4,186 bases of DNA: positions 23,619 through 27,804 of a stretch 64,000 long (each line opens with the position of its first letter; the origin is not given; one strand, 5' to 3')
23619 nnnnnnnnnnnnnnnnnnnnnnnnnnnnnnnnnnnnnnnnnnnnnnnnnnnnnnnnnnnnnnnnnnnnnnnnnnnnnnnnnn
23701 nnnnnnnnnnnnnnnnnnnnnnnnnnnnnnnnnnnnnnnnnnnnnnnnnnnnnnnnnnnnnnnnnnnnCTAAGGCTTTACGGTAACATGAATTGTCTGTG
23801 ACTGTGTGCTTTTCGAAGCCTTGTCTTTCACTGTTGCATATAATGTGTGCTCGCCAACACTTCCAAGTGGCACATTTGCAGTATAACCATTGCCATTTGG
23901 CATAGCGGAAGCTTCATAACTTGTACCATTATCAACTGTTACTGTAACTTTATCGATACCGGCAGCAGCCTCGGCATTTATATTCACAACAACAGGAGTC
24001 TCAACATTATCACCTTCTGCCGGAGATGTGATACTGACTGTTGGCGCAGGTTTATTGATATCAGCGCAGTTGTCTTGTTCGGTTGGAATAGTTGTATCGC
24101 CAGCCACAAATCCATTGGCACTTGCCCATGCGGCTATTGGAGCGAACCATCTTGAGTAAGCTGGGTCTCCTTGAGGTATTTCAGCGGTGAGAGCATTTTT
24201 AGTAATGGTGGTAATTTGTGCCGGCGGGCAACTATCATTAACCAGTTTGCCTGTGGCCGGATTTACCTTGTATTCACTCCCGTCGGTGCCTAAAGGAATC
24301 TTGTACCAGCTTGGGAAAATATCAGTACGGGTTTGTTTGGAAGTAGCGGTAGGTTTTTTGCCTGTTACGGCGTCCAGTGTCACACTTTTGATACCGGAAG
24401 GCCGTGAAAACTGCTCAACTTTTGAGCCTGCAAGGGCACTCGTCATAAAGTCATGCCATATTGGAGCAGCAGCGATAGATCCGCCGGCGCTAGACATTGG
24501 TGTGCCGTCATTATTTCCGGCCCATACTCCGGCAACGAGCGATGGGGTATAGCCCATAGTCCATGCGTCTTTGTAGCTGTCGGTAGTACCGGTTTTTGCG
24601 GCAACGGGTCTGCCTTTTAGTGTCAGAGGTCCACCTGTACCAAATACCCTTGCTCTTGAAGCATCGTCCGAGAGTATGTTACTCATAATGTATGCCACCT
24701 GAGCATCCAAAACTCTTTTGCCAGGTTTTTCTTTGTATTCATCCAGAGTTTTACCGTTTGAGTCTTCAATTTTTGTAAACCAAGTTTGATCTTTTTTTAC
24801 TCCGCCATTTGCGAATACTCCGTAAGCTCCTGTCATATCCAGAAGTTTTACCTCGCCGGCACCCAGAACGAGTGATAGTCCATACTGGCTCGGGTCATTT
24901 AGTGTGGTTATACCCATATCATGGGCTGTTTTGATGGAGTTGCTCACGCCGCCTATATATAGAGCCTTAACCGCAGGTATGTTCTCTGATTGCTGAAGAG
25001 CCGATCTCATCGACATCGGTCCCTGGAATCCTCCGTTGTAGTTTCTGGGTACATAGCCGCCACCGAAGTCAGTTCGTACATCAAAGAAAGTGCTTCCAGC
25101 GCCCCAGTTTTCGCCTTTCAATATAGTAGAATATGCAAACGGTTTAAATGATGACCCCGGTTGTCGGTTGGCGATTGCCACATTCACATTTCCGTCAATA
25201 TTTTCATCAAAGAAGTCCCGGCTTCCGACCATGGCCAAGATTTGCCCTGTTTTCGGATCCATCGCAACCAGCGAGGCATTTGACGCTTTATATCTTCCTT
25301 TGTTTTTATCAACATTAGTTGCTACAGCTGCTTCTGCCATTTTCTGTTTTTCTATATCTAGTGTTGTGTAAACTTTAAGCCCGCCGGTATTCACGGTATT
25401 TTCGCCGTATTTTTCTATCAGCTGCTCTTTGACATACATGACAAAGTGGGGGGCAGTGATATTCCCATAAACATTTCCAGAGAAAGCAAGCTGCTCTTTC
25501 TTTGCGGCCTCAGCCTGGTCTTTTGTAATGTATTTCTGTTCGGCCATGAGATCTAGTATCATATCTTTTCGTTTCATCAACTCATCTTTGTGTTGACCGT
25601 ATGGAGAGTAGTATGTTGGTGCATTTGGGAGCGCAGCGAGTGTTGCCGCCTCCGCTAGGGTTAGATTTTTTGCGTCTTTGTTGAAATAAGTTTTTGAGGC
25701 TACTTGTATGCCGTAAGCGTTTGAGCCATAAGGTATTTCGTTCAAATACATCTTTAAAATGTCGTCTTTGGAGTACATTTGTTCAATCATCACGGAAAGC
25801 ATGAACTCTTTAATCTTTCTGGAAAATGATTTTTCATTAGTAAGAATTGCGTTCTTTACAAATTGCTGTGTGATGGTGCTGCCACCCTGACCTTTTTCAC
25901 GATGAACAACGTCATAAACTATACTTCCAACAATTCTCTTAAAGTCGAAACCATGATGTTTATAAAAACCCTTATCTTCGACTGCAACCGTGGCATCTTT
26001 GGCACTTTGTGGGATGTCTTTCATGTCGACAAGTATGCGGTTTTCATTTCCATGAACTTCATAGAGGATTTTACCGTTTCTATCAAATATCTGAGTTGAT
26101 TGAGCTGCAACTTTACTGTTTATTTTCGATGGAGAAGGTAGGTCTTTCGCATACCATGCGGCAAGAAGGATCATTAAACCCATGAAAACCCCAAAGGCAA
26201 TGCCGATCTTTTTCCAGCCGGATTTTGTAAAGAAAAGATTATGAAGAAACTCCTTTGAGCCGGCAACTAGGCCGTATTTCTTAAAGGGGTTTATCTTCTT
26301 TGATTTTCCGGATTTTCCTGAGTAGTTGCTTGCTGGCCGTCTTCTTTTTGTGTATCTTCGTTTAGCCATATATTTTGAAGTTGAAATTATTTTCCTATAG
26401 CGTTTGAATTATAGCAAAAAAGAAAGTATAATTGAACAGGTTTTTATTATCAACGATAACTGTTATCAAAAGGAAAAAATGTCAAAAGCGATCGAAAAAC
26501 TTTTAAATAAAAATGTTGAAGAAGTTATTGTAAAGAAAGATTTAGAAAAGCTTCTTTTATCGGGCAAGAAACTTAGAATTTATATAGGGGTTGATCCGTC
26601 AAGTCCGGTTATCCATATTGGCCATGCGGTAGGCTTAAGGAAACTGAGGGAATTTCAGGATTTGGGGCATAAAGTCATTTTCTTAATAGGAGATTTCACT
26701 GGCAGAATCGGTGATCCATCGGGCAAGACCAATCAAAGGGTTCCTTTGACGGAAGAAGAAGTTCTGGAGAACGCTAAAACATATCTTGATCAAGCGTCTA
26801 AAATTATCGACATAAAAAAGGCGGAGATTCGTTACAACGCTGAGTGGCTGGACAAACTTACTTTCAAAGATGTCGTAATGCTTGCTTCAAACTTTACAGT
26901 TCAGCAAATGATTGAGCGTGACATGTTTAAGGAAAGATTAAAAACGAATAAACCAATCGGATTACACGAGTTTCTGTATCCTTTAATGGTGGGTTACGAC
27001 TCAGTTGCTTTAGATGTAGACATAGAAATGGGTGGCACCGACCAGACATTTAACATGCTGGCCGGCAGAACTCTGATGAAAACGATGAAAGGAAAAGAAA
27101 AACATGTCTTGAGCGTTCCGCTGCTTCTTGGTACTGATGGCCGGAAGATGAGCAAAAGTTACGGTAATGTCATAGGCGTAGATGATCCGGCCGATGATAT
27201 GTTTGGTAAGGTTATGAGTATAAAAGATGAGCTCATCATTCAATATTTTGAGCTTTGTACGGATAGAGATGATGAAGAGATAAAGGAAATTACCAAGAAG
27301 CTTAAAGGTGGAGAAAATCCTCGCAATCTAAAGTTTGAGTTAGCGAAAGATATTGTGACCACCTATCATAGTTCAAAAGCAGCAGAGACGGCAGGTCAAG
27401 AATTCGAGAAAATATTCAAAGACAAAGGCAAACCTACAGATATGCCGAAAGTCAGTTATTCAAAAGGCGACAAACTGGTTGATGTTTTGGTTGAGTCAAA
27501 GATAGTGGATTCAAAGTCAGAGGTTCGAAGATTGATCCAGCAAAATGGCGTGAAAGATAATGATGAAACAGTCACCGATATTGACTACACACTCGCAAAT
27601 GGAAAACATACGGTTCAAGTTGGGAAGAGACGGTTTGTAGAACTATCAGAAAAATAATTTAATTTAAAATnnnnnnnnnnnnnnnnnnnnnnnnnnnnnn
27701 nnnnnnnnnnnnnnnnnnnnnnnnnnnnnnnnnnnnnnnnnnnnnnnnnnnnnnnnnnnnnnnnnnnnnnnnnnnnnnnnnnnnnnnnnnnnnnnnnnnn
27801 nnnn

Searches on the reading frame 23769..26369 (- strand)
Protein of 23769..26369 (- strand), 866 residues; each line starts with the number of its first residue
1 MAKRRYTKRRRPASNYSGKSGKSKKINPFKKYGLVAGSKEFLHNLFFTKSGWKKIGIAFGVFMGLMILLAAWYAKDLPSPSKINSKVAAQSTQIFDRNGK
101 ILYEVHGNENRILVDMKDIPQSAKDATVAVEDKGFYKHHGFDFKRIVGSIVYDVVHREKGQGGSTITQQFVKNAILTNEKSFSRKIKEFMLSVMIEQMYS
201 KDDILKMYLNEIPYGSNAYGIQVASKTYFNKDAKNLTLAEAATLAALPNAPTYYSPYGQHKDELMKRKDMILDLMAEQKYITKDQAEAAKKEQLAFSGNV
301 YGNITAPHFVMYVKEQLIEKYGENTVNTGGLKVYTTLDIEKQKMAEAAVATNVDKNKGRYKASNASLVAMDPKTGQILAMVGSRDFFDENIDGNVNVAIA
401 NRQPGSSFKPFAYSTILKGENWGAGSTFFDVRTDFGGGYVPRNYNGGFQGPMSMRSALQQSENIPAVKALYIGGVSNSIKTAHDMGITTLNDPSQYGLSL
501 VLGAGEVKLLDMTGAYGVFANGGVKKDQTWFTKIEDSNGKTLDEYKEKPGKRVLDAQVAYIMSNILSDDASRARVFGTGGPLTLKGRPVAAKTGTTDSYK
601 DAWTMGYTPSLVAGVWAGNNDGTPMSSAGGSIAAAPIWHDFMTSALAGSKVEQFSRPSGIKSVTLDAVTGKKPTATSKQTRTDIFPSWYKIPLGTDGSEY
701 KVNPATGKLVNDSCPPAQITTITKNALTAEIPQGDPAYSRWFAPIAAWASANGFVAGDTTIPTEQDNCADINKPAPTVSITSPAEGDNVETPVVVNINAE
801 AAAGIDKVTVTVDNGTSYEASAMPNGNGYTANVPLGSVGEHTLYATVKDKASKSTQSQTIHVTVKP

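Call 13: search_protein_families(library=pfam, proteins=[window:23769-26369:-])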
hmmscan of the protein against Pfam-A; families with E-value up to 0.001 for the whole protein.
window:23769-26369:- (866 aa): 3 families
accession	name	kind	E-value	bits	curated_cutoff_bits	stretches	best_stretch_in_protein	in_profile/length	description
PF00912.28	Transgly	-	6.9e-62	208.5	27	1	99-275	2-177/178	Transglycosylase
PF00905.27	Transpeptidase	-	2.9e-23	83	22.1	1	366-642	2-298/299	Penicillin binding protein transpeptidase domain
PF17957.7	Big_7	-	2.4e-09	38.1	24.1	1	776-845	1-70/70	Bacterial Ig domain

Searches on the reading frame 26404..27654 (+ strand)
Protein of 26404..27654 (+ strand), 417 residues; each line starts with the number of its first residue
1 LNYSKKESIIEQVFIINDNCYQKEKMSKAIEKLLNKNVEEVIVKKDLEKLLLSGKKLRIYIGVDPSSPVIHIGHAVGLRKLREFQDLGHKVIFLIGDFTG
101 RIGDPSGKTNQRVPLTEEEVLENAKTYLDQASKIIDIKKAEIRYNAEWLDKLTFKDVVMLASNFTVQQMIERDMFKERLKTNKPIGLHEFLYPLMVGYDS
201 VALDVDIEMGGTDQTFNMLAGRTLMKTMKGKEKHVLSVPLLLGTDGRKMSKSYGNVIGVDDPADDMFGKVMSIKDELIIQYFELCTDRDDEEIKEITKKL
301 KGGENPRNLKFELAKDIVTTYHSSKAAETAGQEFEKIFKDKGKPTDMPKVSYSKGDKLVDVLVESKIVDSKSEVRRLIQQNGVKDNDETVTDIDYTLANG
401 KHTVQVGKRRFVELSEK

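Call 13: search_protein_families(library=pfam, proteins=[window:26404-27654:+])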
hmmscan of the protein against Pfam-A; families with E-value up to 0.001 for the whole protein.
window:26404-27654:+ (417 aa): 4 families
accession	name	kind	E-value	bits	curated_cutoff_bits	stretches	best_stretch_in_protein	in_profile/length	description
PF00579.31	tRNA-synt_1b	-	4.9e-71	239.9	21.1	1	55-339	4-292/292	tRNA synthetases class I (W and Y)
PF22421.1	SYY_C-terminal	-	1.2e-09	38.4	27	1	345-402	7-65/83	Tyrosine--tRNA ligase SYY-like C-terminal domain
PF01479.30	S4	-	5.8e-06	26.4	22.8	1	358-398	3-43/48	S4 domain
PF00133.28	tRNA-synt_1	-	0.00086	18.6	22.7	1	206-259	330-386/414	tRNA synthetases class I (I, L, M and V)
